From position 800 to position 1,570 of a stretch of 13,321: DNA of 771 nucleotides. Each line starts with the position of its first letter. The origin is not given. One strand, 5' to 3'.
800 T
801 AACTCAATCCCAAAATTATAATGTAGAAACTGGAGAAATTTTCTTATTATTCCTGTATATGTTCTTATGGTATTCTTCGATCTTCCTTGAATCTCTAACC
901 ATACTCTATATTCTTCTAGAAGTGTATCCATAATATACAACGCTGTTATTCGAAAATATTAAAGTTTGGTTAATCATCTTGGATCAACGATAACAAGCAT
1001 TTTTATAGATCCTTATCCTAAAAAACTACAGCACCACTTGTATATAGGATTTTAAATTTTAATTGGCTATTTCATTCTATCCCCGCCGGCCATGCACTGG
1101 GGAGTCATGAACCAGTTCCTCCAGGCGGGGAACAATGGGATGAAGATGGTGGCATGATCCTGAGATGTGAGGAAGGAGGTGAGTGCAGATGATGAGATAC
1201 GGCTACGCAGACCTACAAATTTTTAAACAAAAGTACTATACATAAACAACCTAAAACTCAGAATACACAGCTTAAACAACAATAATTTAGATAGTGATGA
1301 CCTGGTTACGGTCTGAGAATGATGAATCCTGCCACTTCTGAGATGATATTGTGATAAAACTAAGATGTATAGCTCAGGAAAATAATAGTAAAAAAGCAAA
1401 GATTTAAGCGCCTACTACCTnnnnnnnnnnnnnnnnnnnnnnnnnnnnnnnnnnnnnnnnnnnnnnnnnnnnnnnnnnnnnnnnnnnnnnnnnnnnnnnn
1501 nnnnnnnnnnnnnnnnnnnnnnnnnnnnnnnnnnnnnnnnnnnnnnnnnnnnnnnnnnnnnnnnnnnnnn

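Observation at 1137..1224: Chain of six alternating C-like/D-like boxes with CAGA D boxes and spacers complementary to the 16S 3' end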

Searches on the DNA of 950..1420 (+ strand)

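Call 6: search_rna_families(source=window, start=950, end=1420, threshold=evalue, max_evalue=10, show_alignments=6)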
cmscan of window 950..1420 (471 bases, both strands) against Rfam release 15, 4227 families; matches with E-value up to 10: 23.
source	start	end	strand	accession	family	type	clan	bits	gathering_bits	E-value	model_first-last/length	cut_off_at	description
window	1079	1146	+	RF00065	snoR9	Gene; snRNA; snoRNA; CD-box;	CL00132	25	90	0.00081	1-71/128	no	Small nucleolar RNA snoR9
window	1315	1375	+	RF00095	snoPyro_CD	Gene; snRNA; snoRNA; CD-box;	CL00132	23.7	45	0.0097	1-58/58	no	Pyrococcus C/D box small nucleolar RNA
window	1290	1343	+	RF01136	sR28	Gene; snRNA; snoRNA; CD-box;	-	21.5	39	0.0017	1-55/55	no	Small nucleolar RNA sR28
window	1136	1191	+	RF01139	sR2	Gene; snRNA; snoRNA; CD-box;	-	19.6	42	0.04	1-57/57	no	Small nucleolar RNA sR2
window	1242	1354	-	RF00689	MIR390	Gene; miRNA;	-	18.6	77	0.46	1-121/121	no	MIR390 microRNA precursor family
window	1150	1213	+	RF01120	sR33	Gene; snRNA; snoRNA; CD-box;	-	18.2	37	0.23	1-55/55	no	Small nucleolar RNA sR33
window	1268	1411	+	RF00336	snoJ26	Gene; snRNA; snoRNA; CD-box;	-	17.9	50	2.3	1-147/147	no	Small nucleolar RNA J26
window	1292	1342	+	RF01147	sR12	Gene; snRNA; snoRNA; CD-box;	-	17.1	38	0.29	1-52/52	no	Small nucleolar RNA sR12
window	1313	1377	+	RF00588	SNORD41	Gene; snRNA; snoRNA; CD-box;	CL00058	15.6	41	3.9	1-70/70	no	Small nucleolar RNA SNORD41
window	1290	1343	+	RF01145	sR14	Gene; snRNA; snoRNA; CD-box;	-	14.2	38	0.22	1-54/54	no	Small nucleolar RNA sR14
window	1312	1378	+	RF00609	SNORD100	Gene; snRNA; snoRNA; CD-box;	CL00073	14.1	58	6.8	1-81/81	no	Small nucleolar RNA SNORD100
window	1290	1343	+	RF01142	sR19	Gene; snRNA; snoRNA; CD-box;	-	13.9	45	0.66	1-63/63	no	Small nucleolar RNA sR19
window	1287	1338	+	RF00089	SNORD31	Gene; snRNA; snoRNA; CD-box;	CL00053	13.6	40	4.2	1-69/69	no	Small nucleolar RNA SNORD31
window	1315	1365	+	RF01312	sR9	Gene; snRNA; snoRNA; CD-box;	-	13.5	36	8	1-55/55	no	Small nucleolar RNA sR9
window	1135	1275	+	RF00441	snoZ242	Gene; snRNA; snoRNA; CD-box;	-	13.3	90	0.88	1-198/198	no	Small nucleolar RNA Z242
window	1112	1226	-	RF02169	PVT1_6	Gene; lncRNA;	-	12.9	45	7.6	1-113/113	no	Pvt1 oncogene conserved region 6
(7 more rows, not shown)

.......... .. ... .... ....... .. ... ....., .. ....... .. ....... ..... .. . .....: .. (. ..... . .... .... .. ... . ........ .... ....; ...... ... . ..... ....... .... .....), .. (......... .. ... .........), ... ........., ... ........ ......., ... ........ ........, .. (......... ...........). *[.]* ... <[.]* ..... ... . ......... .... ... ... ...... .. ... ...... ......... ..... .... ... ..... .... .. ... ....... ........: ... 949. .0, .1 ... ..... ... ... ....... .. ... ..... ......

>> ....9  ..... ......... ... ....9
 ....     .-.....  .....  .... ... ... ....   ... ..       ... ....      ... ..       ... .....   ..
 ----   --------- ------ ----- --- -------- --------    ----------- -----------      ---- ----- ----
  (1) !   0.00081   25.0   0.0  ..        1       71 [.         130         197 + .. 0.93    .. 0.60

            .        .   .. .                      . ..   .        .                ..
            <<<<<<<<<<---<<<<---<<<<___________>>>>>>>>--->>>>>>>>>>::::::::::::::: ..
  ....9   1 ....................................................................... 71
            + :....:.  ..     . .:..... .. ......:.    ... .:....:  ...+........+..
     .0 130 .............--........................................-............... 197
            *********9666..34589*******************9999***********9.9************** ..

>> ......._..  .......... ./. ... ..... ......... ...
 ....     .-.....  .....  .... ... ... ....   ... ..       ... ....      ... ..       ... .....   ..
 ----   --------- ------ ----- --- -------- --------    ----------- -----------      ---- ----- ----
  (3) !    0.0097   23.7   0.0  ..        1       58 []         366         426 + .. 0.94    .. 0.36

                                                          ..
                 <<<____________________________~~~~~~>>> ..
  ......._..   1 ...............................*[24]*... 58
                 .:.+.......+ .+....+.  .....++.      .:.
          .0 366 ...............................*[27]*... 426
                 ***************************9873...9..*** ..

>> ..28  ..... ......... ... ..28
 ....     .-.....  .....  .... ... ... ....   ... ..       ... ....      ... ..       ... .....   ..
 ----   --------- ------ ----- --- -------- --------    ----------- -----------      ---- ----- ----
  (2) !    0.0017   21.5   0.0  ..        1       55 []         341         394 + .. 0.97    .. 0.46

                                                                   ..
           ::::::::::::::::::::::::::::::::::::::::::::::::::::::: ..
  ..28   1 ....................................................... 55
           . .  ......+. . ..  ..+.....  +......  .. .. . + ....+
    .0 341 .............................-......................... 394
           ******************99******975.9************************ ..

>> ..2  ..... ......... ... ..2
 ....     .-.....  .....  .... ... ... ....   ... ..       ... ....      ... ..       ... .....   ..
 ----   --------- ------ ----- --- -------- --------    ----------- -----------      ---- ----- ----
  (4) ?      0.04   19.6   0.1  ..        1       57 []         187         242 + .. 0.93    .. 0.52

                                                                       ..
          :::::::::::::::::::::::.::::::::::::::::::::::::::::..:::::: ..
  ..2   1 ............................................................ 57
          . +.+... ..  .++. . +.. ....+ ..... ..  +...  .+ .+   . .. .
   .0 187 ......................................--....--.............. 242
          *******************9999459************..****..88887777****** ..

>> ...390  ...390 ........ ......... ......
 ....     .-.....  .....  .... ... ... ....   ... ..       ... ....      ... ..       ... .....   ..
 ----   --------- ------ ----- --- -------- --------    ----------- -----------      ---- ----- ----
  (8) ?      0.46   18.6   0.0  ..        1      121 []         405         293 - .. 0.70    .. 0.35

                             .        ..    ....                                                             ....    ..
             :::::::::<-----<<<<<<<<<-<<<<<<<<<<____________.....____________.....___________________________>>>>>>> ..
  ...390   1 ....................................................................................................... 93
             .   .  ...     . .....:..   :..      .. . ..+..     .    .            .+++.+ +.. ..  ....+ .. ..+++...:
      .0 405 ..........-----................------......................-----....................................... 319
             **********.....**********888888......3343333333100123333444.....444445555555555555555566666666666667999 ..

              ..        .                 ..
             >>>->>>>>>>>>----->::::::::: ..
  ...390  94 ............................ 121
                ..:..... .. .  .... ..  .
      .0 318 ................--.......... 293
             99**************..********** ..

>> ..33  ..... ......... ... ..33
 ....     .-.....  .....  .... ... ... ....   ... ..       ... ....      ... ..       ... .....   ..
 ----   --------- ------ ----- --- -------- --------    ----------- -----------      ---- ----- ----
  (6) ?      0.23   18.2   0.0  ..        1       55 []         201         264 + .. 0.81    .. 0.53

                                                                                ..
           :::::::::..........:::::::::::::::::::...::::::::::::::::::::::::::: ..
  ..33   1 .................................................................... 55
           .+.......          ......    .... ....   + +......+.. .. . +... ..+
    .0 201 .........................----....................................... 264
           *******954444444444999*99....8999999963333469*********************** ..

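Call 69: build_rna_model(alignment_id=A3, structure=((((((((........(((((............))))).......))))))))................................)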
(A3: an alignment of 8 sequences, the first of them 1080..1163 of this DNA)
Model R1 built from alignment A3 (8 sequences, 85 columns); structure: as given.
model positions 83; base pairs 13; branch points 0; effective number of sequences 1.43; information 0.685 bits per position. Calibrated on 0.2 Mb of random sequence (short: E-values are rough).
structure used (alignment columns):
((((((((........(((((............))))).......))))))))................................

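Call 70: search_with_rna_model(model_id=R1, sources=[window, L007, L015, L016, L017, L018, L019, L020, L021, L022, L023, L024, L026, L027, L012], max_evalue=1)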
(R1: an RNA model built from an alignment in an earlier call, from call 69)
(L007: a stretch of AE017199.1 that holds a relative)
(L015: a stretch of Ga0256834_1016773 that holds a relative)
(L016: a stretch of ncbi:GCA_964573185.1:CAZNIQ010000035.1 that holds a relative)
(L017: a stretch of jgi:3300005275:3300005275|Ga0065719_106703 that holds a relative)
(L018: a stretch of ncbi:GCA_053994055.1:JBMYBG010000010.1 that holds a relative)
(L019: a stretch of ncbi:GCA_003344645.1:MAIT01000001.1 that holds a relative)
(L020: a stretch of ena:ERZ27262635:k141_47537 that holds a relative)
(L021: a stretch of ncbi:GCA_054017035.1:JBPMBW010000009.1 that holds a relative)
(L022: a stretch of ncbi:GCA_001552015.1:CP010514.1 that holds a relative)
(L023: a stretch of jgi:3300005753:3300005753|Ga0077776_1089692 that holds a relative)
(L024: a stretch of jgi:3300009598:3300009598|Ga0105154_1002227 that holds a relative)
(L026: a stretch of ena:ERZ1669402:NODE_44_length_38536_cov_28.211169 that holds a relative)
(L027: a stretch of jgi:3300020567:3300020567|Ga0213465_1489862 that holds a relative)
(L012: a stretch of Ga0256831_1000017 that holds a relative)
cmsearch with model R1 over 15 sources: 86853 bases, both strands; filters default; matches with E-value up to 1: 9.
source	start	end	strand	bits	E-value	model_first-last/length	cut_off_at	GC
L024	2055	2136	-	105.9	1.8e-21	1-83/83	no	0.56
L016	2812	2896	-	105.3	2.4e-21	1-83/83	no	0.54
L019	3245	3327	-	104.5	3.7e-21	1-83/83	no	0.53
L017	3277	3358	-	103.1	7.3e-21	1-83/83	no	0.57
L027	2880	2961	-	102.5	1e-20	1-83/83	no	0.56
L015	2479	2562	+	101.9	1.4e-20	1-83/83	no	0.51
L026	5511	5593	-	101.8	1.4e-20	1-83/83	no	0.54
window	1080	1163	+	97.2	1.4e-19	1-83/83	no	0.6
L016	2844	2938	+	25.5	0.00082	1-83/83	no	0.47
